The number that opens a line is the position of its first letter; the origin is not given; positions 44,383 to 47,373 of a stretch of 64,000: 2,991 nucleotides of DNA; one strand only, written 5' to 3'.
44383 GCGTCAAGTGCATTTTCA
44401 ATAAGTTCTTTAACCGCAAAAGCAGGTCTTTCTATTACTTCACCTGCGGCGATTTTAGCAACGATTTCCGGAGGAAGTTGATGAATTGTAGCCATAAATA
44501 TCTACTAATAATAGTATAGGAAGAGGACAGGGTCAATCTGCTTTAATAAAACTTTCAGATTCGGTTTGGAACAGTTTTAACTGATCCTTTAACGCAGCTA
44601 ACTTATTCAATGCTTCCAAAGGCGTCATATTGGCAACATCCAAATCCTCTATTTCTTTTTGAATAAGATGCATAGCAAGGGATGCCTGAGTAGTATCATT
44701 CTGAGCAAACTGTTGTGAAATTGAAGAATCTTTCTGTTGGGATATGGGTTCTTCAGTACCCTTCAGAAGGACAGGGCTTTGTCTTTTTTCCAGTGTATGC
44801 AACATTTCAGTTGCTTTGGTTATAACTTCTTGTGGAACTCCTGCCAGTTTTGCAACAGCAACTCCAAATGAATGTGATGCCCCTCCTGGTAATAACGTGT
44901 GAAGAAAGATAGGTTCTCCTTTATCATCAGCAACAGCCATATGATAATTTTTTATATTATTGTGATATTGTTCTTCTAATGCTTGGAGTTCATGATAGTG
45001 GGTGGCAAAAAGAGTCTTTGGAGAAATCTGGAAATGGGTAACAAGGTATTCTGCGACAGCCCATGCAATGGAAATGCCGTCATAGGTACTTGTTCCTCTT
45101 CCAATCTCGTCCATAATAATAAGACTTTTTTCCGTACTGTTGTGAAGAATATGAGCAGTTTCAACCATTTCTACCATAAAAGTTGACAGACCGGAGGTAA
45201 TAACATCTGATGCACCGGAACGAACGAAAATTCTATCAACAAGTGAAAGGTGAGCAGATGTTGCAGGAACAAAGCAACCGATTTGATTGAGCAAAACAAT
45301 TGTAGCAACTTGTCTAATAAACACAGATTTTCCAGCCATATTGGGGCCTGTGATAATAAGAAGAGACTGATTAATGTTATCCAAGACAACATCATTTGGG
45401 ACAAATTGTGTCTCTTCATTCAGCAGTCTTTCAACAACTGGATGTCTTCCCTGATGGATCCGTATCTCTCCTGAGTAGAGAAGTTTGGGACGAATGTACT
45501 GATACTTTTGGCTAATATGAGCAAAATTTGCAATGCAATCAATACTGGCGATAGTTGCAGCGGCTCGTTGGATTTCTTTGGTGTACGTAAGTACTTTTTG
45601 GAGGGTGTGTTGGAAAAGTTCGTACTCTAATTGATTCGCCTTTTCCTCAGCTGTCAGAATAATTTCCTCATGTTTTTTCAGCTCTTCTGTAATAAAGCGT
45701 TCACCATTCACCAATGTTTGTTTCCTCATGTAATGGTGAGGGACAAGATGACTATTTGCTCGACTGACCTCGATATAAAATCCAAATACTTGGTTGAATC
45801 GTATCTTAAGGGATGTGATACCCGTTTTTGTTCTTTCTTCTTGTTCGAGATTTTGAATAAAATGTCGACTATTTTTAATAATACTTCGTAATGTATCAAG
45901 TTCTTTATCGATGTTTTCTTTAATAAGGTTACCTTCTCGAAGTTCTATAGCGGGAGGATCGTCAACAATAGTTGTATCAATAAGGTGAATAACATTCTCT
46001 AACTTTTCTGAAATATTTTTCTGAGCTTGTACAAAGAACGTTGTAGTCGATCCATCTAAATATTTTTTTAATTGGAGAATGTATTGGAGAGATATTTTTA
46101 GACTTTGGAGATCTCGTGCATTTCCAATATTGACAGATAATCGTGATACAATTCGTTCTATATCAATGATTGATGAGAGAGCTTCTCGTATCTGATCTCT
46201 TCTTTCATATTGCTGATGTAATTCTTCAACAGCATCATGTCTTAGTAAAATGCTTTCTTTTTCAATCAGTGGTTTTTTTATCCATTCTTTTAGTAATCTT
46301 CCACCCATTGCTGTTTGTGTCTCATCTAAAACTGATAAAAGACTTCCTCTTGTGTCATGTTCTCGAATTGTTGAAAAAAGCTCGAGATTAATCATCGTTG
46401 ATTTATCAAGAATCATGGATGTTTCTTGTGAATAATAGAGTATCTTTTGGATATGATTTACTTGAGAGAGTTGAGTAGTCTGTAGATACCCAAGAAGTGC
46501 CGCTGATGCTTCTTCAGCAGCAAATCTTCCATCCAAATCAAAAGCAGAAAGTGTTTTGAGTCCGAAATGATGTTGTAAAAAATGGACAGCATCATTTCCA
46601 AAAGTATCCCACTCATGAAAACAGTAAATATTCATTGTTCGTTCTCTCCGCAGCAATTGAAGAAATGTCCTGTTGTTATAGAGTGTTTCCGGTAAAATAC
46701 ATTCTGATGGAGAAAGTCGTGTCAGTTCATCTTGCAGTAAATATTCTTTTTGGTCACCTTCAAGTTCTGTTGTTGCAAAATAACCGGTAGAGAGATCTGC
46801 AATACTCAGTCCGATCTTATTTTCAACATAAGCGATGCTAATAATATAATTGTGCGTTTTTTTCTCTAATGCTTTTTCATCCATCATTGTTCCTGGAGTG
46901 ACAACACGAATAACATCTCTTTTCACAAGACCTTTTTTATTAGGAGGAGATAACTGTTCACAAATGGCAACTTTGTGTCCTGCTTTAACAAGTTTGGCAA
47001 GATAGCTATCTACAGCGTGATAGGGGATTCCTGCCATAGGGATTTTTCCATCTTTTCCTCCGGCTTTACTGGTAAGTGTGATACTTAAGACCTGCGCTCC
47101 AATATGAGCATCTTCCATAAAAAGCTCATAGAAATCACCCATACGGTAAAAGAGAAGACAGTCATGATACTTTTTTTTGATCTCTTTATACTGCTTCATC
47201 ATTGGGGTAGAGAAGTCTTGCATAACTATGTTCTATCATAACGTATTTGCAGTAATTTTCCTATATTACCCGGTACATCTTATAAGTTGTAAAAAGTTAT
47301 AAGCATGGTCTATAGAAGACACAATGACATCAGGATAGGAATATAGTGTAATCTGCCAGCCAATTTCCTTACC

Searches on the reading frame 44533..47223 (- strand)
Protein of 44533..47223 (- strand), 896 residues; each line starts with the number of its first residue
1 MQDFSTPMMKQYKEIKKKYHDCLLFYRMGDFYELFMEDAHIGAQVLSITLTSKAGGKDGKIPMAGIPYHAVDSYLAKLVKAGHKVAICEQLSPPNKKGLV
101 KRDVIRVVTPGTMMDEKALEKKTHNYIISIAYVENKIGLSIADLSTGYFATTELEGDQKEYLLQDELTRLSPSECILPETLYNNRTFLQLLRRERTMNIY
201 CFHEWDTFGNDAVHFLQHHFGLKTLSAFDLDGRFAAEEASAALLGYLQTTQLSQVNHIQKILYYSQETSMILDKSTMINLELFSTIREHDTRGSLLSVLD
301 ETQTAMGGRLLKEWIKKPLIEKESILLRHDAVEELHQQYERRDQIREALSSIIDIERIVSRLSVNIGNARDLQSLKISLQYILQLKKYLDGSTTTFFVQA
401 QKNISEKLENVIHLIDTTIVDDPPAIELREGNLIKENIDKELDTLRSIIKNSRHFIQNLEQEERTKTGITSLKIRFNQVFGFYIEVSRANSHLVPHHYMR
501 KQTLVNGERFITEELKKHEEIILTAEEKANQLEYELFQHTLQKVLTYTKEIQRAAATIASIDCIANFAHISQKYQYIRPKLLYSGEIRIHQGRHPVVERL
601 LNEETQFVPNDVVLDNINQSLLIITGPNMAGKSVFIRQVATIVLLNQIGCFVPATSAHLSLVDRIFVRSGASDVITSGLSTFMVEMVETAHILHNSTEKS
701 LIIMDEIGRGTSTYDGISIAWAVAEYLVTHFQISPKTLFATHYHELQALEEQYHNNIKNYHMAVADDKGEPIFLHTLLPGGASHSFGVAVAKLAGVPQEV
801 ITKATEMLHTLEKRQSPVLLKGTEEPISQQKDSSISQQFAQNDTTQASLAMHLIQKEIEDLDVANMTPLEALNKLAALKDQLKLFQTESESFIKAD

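Call 27: search_protein_families(library=pfam, proteins=[window:44533-47223:-], max_evalue=0.0001)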
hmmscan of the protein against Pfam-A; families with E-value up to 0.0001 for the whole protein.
window:44533-47223:- (896 aa): 5 families
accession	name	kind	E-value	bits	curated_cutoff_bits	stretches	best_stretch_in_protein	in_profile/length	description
PF00488.27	MutS_V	-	7.8e-78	261.2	30.2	1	622-812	1-188/188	MutS domain V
PF05192.23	MutS_III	-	5.9e-46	157.7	34.1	1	275-568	1-194/194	MutS domain III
PF01624.25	MutS_I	-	1.4e-44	151.3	20.6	1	6-116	1-112/113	MutS domain I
PF05190.23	MutS_IV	-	3.3e-29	101.4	22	1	438-528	2-92/92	MutS family domain IV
PF05188.22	MutS_II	-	4.2e-21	76.2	25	1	125-259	1-133/133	MutS domain II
